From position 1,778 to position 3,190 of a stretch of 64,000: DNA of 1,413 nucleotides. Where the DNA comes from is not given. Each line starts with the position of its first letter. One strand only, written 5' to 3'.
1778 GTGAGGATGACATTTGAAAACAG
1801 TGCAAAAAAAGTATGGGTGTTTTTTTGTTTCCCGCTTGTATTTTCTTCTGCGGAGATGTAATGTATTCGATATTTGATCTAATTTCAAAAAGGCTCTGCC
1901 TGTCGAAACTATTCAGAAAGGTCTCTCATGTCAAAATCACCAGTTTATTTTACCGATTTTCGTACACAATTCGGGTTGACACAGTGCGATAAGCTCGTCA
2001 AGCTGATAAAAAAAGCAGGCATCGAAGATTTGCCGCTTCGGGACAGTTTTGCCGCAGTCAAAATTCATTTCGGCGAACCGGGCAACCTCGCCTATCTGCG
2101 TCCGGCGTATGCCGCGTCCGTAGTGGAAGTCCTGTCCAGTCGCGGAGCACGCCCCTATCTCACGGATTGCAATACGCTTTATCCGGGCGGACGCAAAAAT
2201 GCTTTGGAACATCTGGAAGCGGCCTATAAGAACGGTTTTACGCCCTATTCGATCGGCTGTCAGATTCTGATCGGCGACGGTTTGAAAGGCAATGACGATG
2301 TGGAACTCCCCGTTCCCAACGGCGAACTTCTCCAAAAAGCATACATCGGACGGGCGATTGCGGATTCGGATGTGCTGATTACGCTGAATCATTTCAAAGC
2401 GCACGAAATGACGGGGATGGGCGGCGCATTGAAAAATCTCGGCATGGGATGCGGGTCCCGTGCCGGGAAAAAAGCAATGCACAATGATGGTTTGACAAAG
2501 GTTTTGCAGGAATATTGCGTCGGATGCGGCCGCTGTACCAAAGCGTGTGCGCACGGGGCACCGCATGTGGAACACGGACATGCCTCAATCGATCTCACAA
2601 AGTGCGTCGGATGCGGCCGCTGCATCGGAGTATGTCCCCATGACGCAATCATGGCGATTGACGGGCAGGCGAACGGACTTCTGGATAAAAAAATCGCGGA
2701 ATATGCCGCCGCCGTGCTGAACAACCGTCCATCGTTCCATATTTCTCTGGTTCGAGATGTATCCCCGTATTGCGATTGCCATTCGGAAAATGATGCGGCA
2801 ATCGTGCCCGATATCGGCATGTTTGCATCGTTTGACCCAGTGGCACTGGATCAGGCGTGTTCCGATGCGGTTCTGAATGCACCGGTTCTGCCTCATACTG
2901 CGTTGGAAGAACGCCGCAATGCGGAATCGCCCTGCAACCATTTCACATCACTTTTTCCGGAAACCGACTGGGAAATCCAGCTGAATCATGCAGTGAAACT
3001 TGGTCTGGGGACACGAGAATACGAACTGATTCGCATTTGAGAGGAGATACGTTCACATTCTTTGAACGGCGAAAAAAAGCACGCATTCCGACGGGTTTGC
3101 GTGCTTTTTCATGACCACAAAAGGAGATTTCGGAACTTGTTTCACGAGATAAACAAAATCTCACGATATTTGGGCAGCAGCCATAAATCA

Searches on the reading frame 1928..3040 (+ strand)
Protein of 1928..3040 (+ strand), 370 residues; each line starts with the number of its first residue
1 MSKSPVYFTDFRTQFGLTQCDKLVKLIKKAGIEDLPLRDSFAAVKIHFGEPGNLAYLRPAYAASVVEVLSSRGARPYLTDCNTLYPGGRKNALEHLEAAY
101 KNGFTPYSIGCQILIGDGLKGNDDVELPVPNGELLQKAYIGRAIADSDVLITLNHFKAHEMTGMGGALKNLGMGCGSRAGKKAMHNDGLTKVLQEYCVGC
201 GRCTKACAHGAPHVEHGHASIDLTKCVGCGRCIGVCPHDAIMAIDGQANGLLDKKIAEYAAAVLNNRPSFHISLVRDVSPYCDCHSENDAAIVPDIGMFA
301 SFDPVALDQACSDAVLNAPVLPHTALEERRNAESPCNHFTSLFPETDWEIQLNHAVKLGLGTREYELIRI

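Call 17: find_encoding_contigs(protein=window:1928-3040:+, flank=10000, max_places=4)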
Protein window:1928-3040:+ (370 aa): 3 contigs read that carry it; 2 places shown.
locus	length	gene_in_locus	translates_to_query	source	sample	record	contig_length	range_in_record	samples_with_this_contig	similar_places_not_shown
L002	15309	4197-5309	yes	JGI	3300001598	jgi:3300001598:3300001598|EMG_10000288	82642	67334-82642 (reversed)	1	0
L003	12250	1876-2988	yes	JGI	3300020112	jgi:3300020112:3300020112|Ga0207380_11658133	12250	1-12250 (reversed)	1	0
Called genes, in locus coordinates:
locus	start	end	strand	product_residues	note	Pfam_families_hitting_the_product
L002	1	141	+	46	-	?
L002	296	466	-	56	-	-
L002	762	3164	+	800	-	PF26377:Ulvan_lyase_2nd (weak), PF07940:Hepar_II_III_C (weak)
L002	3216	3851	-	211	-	-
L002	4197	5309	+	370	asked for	PF04015:DUF362, PF12838:Fer4_7, PF13187:Fer4_9, PF13237:Fer4_10, PF14697:Fer4_21 (weak), PF00037:Fer4, PF12837:Fer4_6 (weak), PF25160:LdpA_Fe-S-bd (weak), +4 more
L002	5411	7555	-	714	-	PF12437:GSIII_N, PF00120:Gln-synt_C, PF18318:Gln-synt_C-ter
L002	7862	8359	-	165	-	PF00731:AIRC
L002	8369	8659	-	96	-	PF01192:RNA_pol_Rpb6 (weak)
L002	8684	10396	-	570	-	PF02771:Acyl-CoA_dh_N, PF02770:Acyl-CoA_dh_M, PF00441:Acyl-CoA_dh_1, PF22924:ACOX_C_alpha1 (weak), PF08028:Acyl-CoA_dh_2, PF12186:AcylCoA_dehyd_C (faint)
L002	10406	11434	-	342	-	PF01012:ETF, PF00766:ETF_alpha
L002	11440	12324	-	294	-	PF01012:ETF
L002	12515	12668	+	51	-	-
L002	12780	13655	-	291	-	-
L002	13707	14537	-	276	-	PF03629:SASA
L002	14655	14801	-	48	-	-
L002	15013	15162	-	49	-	-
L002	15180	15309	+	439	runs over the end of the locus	PF11013:DUF2851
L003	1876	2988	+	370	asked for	PF04015:DUF362, PF12838:Fer4_7, PF13187:Fer4_9, PF13237:Fer4_10, PF14697:Fer4_21 (weak), PF00037:Fer4, PF12837:Fer4_6 (weak), PF25160:LdpA_Fe-S-bd (weak), +4 more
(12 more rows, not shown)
